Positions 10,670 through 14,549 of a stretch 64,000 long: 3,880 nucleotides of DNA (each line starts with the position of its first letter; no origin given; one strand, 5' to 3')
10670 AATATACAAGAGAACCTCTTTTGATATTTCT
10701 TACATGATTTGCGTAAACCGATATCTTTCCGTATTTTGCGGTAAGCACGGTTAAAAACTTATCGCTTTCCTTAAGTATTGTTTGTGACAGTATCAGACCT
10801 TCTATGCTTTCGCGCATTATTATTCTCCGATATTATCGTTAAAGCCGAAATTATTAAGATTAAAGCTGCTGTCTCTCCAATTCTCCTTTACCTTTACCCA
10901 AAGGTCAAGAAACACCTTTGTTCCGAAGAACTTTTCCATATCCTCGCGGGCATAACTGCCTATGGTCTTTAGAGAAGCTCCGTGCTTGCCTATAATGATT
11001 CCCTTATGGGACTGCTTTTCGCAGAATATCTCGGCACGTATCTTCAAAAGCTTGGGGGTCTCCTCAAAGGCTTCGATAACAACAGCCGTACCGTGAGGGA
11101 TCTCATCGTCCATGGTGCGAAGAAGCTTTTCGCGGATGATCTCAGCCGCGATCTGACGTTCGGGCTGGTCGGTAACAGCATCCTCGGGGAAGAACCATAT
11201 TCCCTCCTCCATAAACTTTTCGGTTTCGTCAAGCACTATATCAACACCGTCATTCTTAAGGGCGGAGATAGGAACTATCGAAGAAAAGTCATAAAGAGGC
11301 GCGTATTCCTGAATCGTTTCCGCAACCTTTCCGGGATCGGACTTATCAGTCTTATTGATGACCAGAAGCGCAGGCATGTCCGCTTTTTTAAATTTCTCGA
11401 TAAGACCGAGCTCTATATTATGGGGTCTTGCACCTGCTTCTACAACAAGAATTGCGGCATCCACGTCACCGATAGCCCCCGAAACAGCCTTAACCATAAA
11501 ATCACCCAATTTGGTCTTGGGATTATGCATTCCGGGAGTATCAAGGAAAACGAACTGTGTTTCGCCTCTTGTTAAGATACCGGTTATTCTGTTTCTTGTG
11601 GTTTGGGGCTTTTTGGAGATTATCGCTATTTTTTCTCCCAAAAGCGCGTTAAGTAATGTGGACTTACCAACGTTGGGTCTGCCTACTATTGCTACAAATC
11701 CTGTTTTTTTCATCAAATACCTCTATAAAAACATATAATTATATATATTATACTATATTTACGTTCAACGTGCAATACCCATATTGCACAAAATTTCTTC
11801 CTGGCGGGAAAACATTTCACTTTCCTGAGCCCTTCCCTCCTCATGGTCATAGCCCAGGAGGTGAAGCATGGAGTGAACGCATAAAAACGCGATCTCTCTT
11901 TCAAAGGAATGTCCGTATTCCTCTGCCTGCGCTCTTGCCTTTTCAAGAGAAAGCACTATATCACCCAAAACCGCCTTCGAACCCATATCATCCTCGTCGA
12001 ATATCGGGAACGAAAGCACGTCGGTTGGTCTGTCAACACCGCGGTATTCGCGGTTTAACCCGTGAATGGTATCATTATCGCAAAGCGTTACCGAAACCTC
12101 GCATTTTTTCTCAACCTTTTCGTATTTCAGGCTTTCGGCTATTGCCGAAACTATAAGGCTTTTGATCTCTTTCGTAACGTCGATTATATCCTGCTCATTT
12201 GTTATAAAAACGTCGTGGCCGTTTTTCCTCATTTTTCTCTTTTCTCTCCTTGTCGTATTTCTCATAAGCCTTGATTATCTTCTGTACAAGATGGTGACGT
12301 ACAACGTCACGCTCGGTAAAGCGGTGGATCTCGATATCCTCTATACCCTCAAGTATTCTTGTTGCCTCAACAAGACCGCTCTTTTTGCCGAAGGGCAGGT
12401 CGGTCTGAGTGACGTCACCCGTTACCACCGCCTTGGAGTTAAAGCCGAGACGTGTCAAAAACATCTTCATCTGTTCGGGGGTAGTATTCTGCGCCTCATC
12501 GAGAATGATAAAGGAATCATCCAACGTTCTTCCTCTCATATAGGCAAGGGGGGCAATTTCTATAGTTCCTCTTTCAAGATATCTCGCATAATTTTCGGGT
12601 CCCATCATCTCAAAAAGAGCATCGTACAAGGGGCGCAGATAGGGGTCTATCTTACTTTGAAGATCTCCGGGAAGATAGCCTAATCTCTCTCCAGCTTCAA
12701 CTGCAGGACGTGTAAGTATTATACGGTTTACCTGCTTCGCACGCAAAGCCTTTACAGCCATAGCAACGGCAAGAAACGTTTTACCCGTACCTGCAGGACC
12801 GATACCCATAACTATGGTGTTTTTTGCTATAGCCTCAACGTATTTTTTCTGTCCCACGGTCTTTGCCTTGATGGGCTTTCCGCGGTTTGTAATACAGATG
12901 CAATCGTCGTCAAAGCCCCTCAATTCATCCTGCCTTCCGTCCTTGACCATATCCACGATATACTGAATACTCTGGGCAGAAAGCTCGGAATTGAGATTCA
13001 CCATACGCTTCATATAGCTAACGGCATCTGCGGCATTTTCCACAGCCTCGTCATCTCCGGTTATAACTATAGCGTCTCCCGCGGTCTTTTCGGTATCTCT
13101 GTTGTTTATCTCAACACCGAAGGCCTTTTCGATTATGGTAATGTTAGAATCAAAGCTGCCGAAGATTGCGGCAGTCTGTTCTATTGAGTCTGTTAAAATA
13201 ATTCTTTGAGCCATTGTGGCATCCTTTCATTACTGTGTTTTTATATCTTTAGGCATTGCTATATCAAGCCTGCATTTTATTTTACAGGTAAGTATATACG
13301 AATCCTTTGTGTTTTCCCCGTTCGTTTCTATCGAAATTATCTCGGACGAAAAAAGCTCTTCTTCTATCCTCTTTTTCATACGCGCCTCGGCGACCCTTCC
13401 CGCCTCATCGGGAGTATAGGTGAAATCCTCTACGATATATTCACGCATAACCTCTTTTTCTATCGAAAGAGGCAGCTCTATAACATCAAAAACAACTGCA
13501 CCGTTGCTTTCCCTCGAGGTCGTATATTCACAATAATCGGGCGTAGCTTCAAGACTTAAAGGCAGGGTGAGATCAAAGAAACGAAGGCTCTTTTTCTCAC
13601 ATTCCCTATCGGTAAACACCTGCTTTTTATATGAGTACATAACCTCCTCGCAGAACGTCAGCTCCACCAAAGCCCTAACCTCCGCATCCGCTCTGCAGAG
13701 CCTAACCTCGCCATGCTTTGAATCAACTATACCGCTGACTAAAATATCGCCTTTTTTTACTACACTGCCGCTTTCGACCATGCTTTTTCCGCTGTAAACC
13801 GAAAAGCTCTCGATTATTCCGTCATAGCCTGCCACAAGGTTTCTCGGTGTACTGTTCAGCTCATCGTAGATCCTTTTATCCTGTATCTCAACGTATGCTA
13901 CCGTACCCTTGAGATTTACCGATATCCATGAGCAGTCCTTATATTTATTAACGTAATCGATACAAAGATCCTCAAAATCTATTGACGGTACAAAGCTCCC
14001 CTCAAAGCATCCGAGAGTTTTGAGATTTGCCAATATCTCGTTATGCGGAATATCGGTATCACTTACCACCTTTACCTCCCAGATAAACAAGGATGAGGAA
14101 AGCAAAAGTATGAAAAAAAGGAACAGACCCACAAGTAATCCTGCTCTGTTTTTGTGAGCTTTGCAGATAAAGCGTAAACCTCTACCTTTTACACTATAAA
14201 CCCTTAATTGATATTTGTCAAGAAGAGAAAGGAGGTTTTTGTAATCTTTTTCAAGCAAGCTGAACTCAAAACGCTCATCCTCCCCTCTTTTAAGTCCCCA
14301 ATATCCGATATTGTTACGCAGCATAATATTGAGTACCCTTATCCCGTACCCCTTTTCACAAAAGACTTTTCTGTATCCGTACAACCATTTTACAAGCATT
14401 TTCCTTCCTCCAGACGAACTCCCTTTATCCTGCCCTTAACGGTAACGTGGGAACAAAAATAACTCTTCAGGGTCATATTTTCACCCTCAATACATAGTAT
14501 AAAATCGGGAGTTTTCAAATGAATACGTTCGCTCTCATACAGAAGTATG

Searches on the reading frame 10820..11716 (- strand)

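Call 64: search_protein_families(library=pfam, proteins=[window:10820-11716:-], max_evalue=0.00001)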
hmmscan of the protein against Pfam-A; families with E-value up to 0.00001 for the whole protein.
window:10820-11716:- (298 aa): 6 families
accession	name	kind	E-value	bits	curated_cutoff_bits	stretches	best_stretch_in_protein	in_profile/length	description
PF01926.29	MMR_HSR1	-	5.8e-25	88.1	21.9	1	8-122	2-113/113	50S ribosome-binding GTPase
PF07650.23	KH_2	-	9.6e-20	70.6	22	1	205-281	1-78/78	KH domain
PF02421.24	FeoB_N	-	1.6e-12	47.6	27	1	8-163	3-154/156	Ferrous iron transport protein B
PF00009.33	GTP_EFTU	-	4.5e-12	46.4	26.5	1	8-169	6-186/188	Elongation factor Tu GTP binding domain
PF00350.29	Dynamin_N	-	5.3e-09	36.8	27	0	8-41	1-34/168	Dynamin family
PF03193.22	RsgA_GTPase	-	5.9e-08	33.2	30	0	6-66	107-171/174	RsgA GTPase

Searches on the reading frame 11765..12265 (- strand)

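Call 64: search_protein_families(library=pfam, proteins=[window:11765-12265:-], max_evalue=0.00001)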
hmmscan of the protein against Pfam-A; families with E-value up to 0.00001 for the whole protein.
window:11765-12265:- (166 aa): 1 family
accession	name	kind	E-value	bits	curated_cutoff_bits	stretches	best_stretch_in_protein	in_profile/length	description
PF02130.23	YbeY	-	8e-48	162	25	1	30-160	3-127/129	Endoribonuclease YbeY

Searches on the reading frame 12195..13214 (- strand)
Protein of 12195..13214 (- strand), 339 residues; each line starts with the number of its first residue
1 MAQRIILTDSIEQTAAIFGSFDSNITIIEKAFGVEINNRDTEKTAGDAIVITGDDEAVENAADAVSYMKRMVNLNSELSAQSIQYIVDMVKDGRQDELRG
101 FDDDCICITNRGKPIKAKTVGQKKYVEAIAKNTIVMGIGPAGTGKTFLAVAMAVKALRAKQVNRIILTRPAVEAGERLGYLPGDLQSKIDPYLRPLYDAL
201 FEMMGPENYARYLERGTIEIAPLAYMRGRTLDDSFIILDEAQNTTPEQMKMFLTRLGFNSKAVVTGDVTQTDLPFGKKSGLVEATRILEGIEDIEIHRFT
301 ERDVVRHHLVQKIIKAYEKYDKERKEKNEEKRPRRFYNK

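Call 9: search_protein_families(library=pfam, proteins=[window:12195-13214:-], max_evalue=0.001)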
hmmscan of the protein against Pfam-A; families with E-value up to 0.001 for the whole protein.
window:12195-13214:- (339 aa): 7 families
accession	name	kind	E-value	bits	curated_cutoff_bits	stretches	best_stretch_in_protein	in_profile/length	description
PF02562.22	PhoH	-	4.3e-100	333.8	27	1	115-318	2-205/205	PhoH-like protein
PF13245.12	AAA_19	-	4.8e-08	33.7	25.1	1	122-271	1-129/134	AAA domain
PF13604.12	AAA_30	-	8e-08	32.7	27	1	120-272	4-129/191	AAA domain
PF01695.23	IstB_IS21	-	7.1e-06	26.1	24.1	1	118-159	78-119/238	IstB-like ATP binding protein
PF13401.12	AAA_22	-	8.8e-05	23.3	27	1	134-257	7-109/130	AAA domain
PF00270.35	DEAD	-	0.0002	21.5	26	0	121-170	3-53/167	DEAD/DEAH box helicase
PF00013.35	KH_1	-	0.00048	20.3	21.5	0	16-65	13-64/66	KH domain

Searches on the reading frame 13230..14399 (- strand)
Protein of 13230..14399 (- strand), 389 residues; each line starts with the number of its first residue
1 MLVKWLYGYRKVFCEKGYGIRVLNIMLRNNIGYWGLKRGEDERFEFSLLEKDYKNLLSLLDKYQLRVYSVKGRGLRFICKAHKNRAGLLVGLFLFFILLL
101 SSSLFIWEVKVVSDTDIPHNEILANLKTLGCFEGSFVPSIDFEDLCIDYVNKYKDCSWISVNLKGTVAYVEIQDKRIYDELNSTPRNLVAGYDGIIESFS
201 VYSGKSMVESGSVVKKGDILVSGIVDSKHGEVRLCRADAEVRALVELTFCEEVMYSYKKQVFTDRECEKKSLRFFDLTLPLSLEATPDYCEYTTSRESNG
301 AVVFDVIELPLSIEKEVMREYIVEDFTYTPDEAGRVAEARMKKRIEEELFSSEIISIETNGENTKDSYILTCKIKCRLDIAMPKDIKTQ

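Call 9: search_protein_families(library=pfam, proteins=[window:13230-14399:-], max_evalue=0.001)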
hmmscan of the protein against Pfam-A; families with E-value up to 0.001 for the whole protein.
window:13230-14399:- (389 aa): 1 family
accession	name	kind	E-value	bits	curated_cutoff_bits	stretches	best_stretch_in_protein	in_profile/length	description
PF06898.16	YqfD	-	5.8e-82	276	25.2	1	5-380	2-379/379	Putative stage IV sporulation protein YqfD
